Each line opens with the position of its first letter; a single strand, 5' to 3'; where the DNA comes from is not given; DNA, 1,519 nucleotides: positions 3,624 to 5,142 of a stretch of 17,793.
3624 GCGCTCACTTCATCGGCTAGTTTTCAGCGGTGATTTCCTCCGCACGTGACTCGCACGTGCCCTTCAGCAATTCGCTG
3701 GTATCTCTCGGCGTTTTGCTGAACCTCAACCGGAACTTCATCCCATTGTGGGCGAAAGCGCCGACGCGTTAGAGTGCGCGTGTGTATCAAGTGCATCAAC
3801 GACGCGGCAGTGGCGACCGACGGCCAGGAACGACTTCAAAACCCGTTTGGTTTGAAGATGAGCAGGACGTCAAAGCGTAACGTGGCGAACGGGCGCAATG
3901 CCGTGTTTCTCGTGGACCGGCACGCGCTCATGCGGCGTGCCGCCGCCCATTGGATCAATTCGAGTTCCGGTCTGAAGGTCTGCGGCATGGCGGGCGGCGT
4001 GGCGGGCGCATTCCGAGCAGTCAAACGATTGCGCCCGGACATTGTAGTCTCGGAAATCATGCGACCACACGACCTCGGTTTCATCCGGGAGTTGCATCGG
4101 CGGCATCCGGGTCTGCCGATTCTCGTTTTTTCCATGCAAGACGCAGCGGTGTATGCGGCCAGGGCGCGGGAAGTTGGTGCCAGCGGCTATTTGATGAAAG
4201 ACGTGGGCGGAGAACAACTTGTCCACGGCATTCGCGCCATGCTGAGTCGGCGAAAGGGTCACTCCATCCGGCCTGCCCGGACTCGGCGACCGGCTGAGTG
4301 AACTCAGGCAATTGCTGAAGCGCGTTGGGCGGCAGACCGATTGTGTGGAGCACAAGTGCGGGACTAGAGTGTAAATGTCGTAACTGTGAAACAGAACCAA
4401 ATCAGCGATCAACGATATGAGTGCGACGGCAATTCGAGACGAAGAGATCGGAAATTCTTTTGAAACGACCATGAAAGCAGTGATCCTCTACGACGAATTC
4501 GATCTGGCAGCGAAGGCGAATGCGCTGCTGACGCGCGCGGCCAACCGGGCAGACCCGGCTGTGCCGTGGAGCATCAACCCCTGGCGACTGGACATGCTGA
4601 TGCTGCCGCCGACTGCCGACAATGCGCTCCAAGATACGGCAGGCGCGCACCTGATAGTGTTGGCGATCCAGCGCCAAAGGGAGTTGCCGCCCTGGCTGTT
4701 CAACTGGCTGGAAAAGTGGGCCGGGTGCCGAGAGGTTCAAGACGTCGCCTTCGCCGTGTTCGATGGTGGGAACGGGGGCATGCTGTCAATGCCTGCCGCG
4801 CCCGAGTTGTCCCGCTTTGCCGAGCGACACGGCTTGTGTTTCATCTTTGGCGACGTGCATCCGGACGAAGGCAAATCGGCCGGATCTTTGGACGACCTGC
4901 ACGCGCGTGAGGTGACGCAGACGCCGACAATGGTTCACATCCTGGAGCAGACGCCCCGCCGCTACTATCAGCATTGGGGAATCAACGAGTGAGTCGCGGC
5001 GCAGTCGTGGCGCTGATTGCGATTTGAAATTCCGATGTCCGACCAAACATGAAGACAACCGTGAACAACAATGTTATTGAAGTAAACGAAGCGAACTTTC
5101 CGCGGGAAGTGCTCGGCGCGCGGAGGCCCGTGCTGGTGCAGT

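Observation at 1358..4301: TCS cassette with an extra, output-less pseudo-receiver carrying a phospho-mimetic Glu at the acceptor position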

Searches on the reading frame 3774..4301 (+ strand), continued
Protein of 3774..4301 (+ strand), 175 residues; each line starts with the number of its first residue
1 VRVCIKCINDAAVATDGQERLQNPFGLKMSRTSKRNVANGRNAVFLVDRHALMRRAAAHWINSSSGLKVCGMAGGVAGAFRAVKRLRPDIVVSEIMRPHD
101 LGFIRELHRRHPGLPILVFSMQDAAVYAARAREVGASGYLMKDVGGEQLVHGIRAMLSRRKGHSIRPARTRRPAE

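Call 27: predict_structure(alignment_id=A2)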
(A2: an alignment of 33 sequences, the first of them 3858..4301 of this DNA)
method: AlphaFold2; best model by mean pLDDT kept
length: 147 residues; sequences in the alignment: 33
mean_pLDDT: 85.3   pTM: 0.78
mean pLDDT of the five models: 85.3, 83.9, 83.4, 82.3, 80.9
residues with pLDDT >= 90: 92; 70-90: 30; 50-70: 15; < 50: 10
segments of 3 or more residues with pLDDT < 50: 1-8
pLDDT, mean of each block of 10 residues (from residue 1): 46 89 93 95 93 95 88 91 95 88 94 87 93 64 60
secondary structure, 60 per line:
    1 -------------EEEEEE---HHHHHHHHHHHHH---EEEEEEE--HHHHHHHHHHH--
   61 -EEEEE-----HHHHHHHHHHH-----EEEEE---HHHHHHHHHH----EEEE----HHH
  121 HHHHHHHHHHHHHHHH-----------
elements in order: E14-19 H23-35 E39-45 H48-58 E62-66 H72-82 E88-92 H96-105 E110-113 H118-136
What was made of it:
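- On Receiver domain (Pfam PF00072, CheY-like fold): AF2 pLDDT 85 with five strands and five helices (call 27).
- Checked: The AlphaFold2 model (pLDDT 85) ends strand beta3 at residue 66 (call 27).
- The predicted fold is confident (call 27).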

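Call 31: fold_search(model_id=the predicted structure, library=pdb)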
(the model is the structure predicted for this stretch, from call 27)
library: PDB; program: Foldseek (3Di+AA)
matches with E <= 10: 1829; with E <= 0.001: 599
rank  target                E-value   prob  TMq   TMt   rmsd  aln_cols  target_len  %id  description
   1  3cz5_C                1.1e-09  1.00  0.75  0.78   1.7       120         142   30  Crystal structure of two-component response regulator, LuxR family, from Aurantimonas sp. SI85-9A1 (released 2008-05-06)
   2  3cz5_A                1.9e-09  1.00  0.75  0.78   1.8       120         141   30  Crystal structure of two-component response regulator, LuxR family, from Aurantimonas sp. SI85-9A1 (released 2008-05-06)
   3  3cz5_B                3.4e-09  1.00  0.75  0.79   1.8       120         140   30  Crystal structure of two-component response regulator, LuxR family, from Aurantimonas sp. SI85-9A1 (released 2008-05-06)
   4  3t8y_A                4.4e-09  1.00  0.68  0.74   4.0       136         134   20  Crystal structure of the response regulator domain of Thermotoga maritima CheB (released 2011-09-14)
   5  3eul_B                1.6e-08  1.00  0.74  0.87   2.0       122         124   21  Structure of the signal receiver domain of the putative response regulator NarL from Mycobacterium tuberculosis (released 2008-11-11)
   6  4ldz_B                1.8e-08  1.00  0.71  0.56   2.2       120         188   25  Crystal structure of the full-length response regulator DesR in the active state (released 2014-07-16)
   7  7od9_B                1.9e-08  1.00  0.73  0.83   2.1       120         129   20  Crystal structure of activated CheY fused to the C-terminal domain of CheF (released 2022-04-27)
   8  3eul_C                2.2e-08  1.00  0.73  0.88   2.0       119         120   22  Structure of the signal receiver domain of the putative response regulator NarL from Mycobacterium tuberculosis (released 2008-11-11)
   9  5iuk_F                2.2e-08  1.00  0.71  0.78   2.3       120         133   25  Crystal structure of the DesK-DesR complex in the phosphotransfer state with high Mg2+ (150 mM) (released 2016-12-21)
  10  3eul_A                2.5e-08  1.00  0.73  0.86   2.1       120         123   22  Structure of the signal receiver domain of the putative response regulator NarL from Mycobacterium tuberculosis (released 2008-11-11)
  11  9xzo                  3.0e-08  1.00  0.70  0.84   2.3       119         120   19  Crystal structure of AI-designed response regulator like protein M1X0B (released 2025-10-01)
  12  4iga_A                3.6e-08  1.00  0.70  0.88   2.0       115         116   27  The crystal structure of an activated Thermotoga maritima CheY with N-terminal region of FliM (released 2013-04-24)
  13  6c40_B                3.9e-08  1.00  0.70  0.86   2.1       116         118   27  CheY41PyTyrD54K from Thermotoga maritima (released 2018-10-17)
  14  4le0_A                3.9e-08  1.00  0.70  0.78   2.3       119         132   25  Crystal structure of the receiver domain of DesR in complex with beryllofluoride and magnesium (released 2014-07-16)
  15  5hev_A                3.9e-08  1.00  0.74  0.53   8.3       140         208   20  Crystal Structure of the beryllofluoride-activated LiaR from Enterococcus faecium (released 2016-11-16)
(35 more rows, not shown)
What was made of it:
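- On Receiver domain (Pfam PF00072, CheY-like fold): Foldseek top hits are LuxR/NarL-type receivers, TM 0.75, rmsd 1.7 A (call 31).
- The fold is a canonical (beta-alpha)5 receiver, closest to LuxR/NarL-type receivers: 3cz5, DesR and M. tuberculosis NarL (calls 27, 31).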

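Call 34: search_protein_families(library=ncbifam, proteins=[window:3858-4301:+], max_evalue=0.01)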
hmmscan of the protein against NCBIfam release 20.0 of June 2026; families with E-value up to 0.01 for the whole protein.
window:3858-4301:+ (147 aa): 44 families (the best 25 are shown)
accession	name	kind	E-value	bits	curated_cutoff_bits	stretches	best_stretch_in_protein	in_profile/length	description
NF047785.1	respo_reg_MadR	equivalog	3.7e-14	52.6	300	1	16-130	3-122/209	MadR family response regulator transcription factor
NF052445.1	RespRegMctR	equivalog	4.9e-14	52.2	300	1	16-129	4-119/205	two-component system response regulator MctR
NF007935.0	PRK10651.1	equivalog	3e-11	42.9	250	1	13-127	6-122/216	two-component system response regulator NarL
NF007018.1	PRK09483.1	equivalog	5.6e-11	42.5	280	1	15-130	3-120/217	UvrY/SirA/GacA family response regulator transcription factor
NF011896.0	PRK15369.1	equivalog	1.1e-10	41.5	242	1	15-128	5-120/211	two component system response regulator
NF041733.1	resp_reg_CseB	equivalog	1.2e-10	41.2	350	1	15-136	2-122/228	two-component system response regulator CseB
NF007708.0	PRK10403.1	equivalog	1.9e-10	40.6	343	1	15-129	8-124/215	nitrate/nitrite response regulator protein NarP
NF001965.0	PRK00742.1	subfamily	3.9e-10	39.5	293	1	16-118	6-111/357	chemotaxis-specific protein-glutamate methyltransferase CheB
TIGR01818.1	ntrC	equivalog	2e-08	33.5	558.6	1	38-125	22-110/463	nitrogen regulation protein NR(I)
NF045505.1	RR_RssB_Pseudo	equivalog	7.1e-08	31.9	700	1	12-132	4-125/394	two-component system response regulator RssB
NF040534.1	resp_reg_YycF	equivalog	4e-07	29.5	340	1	49-136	34-122/231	response regulator YycF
NF008677.0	PRK11697.1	equivalog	1.3e-06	28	246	1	16-136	4-123/238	two-component system response regulator BtsR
NF007419.0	PRK09958.1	equivalog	2e-06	27.5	251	1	17-128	4-116/204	acid-sensing system DNA-binding response regulator EvgA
NF041866.1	EpsW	equivalog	2e-06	27.4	200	1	14-130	6-126/131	exopolysaccharide biosynthesis response regulator EpsW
NF045944.1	ResRegRpaBCyano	equivalog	3.3e-06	26.7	330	1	18-135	2-118/229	response regulator transcription factor RpaB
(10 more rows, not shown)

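Call 41: search_protein_representatives(alignment_id=A2)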
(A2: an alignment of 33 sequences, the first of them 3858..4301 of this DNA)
Query: 33 sequences, 173 profile positions. Proteins with E-value up to 0.001 (for the whole library): 117142; up to 1e-10: 18630; up to 1e-30: 75. The best 150 are listed.
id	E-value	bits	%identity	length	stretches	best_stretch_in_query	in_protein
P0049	3.8e-69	247.9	-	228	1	5-155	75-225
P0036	1.0e-65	236.8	-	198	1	5-154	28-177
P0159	4.5e-65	234.7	-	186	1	3-165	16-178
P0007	6.9e-64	230.8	-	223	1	8-149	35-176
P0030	8.8e-62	224.0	-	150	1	15-154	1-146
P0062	4.0e-61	221.8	-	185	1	15-161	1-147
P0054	8.4e-60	217.5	-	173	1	8-160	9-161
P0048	7.0e-59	214.5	-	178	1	10-156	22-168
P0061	3.0e-57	209.2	-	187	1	15-159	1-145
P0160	1.0e-54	200.9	-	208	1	16-155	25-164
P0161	4.8e-53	195.5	-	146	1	39-164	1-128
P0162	4.7e-48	179.3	-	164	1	14-146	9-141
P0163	3.1e-47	176.6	-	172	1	20-151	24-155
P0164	1.3e-46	174.5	-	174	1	21-162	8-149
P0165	4.1e-46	173.0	-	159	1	19-150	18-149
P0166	4.3e-45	169.6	-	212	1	14-155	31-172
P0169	4.6e-44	166.3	-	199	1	15-151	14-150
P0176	2.6e-40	154.0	-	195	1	14-148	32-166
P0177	2.7e-40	154.0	-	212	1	22-159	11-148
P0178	9.4e-40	152.2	-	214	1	14-158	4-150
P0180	1.2e-39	151.9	-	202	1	19-165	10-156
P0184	1.1e-38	148.8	-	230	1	21-156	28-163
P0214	2.3e-31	124.9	-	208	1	13-160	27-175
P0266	1.3e-28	116.0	-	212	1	21-158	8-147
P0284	3.7e-28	114.5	-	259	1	27-151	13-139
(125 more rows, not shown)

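Call 43: search_protein_families(library=pfam, proteins=[P0166, P0177, P0178, P0180, P0184, P0169, P0176, P0214, P0266, P0284], max_evalue=0.001)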
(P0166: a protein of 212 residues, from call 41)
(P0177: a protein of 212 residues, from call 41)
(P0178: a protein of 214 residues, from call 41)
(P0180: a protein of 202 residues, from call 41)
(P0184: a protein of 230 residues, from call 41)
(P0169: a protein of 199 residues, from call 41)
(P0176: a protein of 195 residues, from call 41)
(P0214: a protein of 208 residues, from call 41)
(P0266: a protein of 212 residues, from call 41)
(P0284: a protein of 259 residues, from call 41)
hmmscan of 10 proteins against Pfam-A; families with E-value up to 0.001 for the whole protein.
P0166 (212 aa): 1 family
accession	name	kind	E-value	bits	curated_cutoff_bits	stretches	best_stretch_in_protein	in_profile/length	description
PF00072.30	Response_reg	-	1.2e-13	51.6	30.2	1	47-154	1-108/111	Response regulator receiver domain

P0177 (212 aa): 1 family
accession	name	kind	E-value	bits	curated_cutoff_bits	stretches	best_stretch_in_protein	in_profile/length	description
PF00072.30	Response_reg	-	3.2e-13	50.3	30.2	1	19-128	1-110/111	Response regulator receiver domain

P0178 (214 aa): 1 family
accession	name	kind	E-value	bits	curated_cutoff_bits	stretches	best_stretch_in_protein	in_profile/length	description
PF00072.30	Response_reg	-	4.1e-18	66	30.2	1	20-132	1-111/111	Response regulator receiver domain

P0180 (202 aa): 1 family
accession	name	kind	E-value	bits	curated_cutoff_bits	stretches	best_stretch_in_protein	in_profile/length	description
PF00072.30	Response_reg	-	5.9e-16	59.1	30.2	1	21-130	1-110/111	Response regulator receiver domain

P0184 (230 aa): 1 family
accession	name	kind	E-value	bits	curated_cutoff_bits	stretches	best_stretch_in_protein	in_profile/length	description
PF00072.30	Response_reg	-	3.4e-12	47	30.2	1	37-143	1-107/111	Response regulator receiver domain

P0169 (199 aa): 1 family
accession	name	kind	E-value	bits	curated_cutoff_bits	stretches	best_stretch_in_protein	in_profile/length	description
PF00072.30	Response_reg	-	2.6e-11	44.1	30.2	1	29-139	1-111/111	Response regulator receiver domain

P0176 (195 aa): 1 family
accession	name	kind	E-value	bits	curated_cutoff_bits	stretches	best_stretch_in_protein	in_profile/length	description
PF00072.30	Response_reg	-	9.3e-16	58.4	30.2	1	48-157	1-110/111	Response regulator receiver domain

P0214 (208 aa): 1 family
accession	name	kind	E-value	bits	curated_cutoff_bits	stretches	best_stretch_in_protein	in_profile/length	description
PF00072.30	Response_reg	-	5.9e-11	43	30.2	1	45-152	1-108/111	Response regulator receiver domain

P0266 (212 aa): 1 family
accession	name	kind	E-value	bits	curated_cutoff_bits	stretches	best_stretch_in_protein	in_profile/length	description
PF00072.30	Response_reg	-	8.3e-23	81.1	30.2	1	17-129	1-111/111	Response regulator receiver domain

P0284 (259 aa): 3 families
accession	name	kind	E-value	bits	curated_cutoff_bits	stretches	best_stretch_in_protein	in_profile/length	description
PF00072.30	Response_reg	-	5.6e-23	81.7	30.2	1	16-128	1-111/111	Response regulator receiver domain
PF00196.25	GerE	-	5.4e-15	55.2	23.5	1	162-217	2-57/57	Bacterial regulatory proteins, luxR family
PF08281.18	Sigma70_r4_2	-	0.0007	19.6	25.7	0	160-198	8-47/54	Sigma-70, region 4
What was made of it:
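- All ten longer members checked are receiver-only or, in one normal-loop case, full-length (call 43).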

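Call 57: find_encoding_contigs(protein=P0022, flank=8000, max_places=2)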
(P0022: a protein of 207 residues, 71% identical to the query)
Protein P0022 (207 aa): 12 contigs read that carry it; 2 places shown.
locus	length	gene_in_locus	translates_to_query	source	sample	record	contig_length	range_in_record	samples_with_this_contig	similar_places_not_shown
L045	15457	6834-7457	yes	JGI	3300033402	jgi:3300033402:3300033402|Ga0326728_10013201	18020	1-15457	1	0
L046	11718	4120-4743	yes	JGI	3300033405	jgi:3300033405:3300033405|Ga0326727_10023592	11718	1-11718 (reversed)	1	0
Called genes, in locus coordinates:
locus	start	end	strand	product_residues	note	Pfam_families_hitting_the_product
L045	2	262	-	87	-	?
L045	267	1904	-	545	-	PF02391:MoaE, PF03453:MoeA_N, PF00994:MoCF_biosynth, PF03454:MoeA_C (weak)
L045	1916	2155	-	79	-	PF02597:ThiS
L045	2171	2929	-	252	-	PF01925:TauE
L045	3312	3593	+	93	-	-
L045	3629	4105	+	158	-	PF01047:MarR (weak), PF12802:MarR_2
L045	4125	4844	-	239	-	PF00027:cNMP_binding, PF13545:HTH_Crp_2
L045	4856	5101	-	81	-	PF10006:DUF2249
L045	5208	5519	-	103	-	PF10006:DUF2249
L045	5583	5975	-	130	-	PF11756:YgbA_NO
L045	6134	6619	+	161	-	PF08859:DGC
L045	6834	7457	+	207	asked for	PF00072:Response_reg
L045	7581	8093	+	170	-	-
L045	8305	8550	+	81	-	PF02922:CBM_48, PF16561:AMPK1_CBM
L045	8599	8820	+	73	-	PF08323:Glyco_transf_5 (weak), PF13439:Glyco_transf_4 (weak)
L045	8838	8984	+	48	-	-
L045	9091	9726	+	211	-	PF00578:AhpC-TSA, PF08534:Redoxin, PF10417:1-cysPrx_C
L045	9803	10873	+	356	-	PF00291:PALP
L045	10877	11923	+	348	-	PF02446:Glyco_hydro_77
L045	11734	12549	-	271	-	-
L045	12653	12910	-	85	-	PF20540:DUF6755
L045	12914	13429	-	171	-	PF00355:Rieske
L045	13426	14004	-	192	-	PF00037:Fer4 (weak), PF12797:Fer4_2 (weak), PF12837:Fer4_6 (faint), PF25160:LdpA_Fe-S-bd (faint), PF12800:Fer4_4 (faint), PF13237:Fer4_10 (weak), PF13247:Fer4_11, PF12838:Fer4_7 (weak), +2 more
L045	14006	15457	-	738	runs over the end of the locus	PF04879:Molybdop_Fe4S4, PF00384:Molybdopterin, PF01568:Molydop_binding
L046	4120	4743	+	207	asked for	PF00072:Response_reg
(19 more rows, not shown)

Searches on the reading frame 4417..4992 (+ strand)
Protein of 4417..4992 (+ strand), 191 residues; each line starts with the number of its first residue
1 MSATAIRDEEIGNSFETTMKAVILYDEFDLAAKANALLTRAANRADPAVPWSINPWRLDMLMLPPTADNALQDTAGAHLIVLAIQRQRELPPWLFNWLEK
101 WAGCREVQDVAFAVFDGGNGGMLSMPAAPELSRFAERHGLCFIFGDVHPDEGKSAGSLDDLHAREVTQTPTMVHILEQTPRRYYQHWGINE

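Call 3: search_protein_families(library=pfam, proteins=[window:4417-4992:+], max_evalue=0.01)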
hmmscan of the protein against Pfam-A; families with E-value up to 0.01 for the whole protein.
window:4417-4992:+ (191 aa): 0 families

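Call 20: find_homologous_proteins(query=window:4417-4992:+, max_evalue=0.001)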
Query window:4417-4992:+ (191 aa): 71 proteins with E <= 0.001 among 168 candidates.
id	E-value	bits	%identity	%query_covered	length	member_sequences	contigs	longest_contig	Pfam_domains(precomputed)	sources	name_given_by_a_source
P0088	1.7e-115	401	100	91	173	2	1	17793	-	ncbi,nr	ncbi:MAG: hypothetical protein MUF81_09185 [Verrucomicrobia bacterium]|nr:hypothetical protein [Verr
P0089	1.6e-77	277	72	91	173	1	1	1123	-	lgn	-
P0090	1.4e-72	261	68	91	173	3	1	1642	-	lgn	-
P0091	9.2e-66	239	61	100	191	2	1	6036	-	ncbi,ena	-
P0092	1.0e-64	236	64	91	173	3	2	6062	-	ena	-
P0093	2.3e-64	234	61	100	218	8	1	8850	-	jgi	jgi:hypothetical protein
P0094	1.9e-63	231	61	92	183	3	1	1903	-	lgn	-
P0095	2.2e-63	231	62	91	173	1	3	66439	-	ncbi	-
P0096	6.5e-63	230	59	100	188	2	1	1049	-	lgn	-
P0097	3.7e-60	221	58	100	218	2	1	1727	-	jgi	jgi:hypothetical protein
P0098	1.9e-58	215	55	100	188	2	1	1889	-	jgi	jgi:hypothetical protein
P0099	2.1e-58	215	58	91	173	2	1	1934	-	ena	-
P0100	5.2e-58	214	57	100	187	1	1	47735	-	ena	-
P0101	1.6e-57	212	60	89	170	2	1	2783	-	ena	-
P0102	2.1e-57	212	54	100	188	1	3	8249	-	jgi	jgi:hypothetical protein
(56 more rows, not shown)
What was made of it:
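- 4417..4992 (+): O191: a conserved acidic protein of unknown function with a flavodoxin-like (beta-alpha)4-beta core, a disordered tail and a conserved C-terminal HWGINE. NCBI starts it at 4471 (173 aa). The MSATAI N-terminus conserved in homologs favours 4417 (191 aa). 71 homologs (call 20).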

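Call 32: predict_structure(alignment_id=A3)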
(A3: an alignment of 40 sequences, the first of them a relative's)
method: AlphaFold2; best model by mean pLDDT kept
length: 173 residues; sequences in the alignment: 40
mean_pLDDT: 74.1   pTM: 0.67
mean pLDDT of the five models: 74.1, 73.6, 73.5, 73.2, 71.1
residues with pLDDT >= 90: 72; 70-90: 41; 50-70: 17; < 50: 43
segments of 3 or more residues with pLDDT < 50: 130-156, 158-170
pLDDT, mean of each block of 10 residues (from residue 1): 93 90 85 92 92 95 83 88 93 85 58 90 73 34 35 44 40 40
secondary structure, 60 per line:
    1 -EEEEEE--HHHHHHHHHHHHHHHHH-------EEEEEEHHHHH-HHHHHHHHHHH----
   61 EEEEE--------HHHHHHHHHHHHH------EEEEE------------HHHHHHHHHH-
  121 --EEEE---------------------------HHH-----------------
elements in order: E2-7 H10-26 E34-39 H40-44 H46-56 E61-65 H74-86 E93-97 H110-119 E123-126
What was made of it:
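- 4417..4992 (+): AF2 pLDDT 74 (call 32).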

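Call 34: search_protein_families(library=ncbifam, proteins=[window:4471-4992:+], max_evalue=0.01)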
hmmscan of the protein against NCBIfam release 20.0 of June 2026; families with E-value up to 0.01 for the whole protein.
window:4471-4992:+ (173 aa): 0 families
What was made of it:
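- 4417..4992 (+): No Pfam or NCBIfam hit (calls 3, 34).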

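Call 60: search_solved_structures(query=A3, max_evalue=10)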
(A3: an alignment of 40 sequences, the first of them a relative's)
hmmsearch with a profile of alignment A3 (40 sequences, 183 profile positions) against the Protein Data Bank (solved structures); distinct sequences matched with E-value up to 10: 29.
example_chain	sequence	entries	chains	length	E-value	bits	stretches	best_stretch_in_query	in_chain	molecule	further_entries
4rke_A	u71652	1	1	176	0.024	17.5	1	67-155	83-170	GH01619p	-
1z0a_A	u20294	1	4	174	0.049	16.5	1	71-154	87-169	Ras-related protein Rab-2A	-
2a5j_A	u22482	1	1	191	0.077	15.9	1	70-155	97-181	Ras-related protein Rab-2B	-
8vof_B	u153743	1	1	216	0.17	14.7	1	91-155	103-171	Ras-related protein Rab-11A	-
4d0l_B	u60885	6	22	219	0.18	14.7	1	91-155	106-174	RAS-RELATED PROTEIN RAB-11A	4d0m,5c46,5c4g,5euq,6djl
4uj5_A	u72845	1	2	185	0.18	14.7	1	91-153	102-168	RAS-RELATED PROTEIN RAB-11A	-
4uj4_A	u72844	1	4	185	0.18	14.7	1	91-153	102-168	Ras-related protein Rab-11A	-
5fbr_B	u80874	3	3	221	0.18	14.7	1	91-155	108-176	Ras-related protein Rab-11A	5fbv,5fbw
4uj3_A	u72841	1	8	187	0.18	14.6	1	91-153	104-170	RAS-RELATED PROTEIN RAB-11A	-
5fbl_B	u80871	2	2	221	0.2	14.5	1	91-155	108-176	Ras-related protein Rab-11A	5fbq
2d7c_A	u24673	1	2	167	0.22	14.4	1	91-149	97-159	Ras-related protein Rab-11A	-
2hv8_A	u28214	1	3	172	0.23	14.3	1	91-150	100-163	Ras-related protein Rab-11A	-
5ez5_A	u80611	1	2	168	0.24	14.3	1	91-150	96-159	Ras-related protein Rab-11A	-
6iy1_A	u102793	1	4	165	0.24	14.3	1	91-149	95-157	Ras-related protein Rab-11A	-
2gzd_A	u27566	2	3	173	0.24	14.2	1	91-149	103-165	Ras-related protein Rab-11A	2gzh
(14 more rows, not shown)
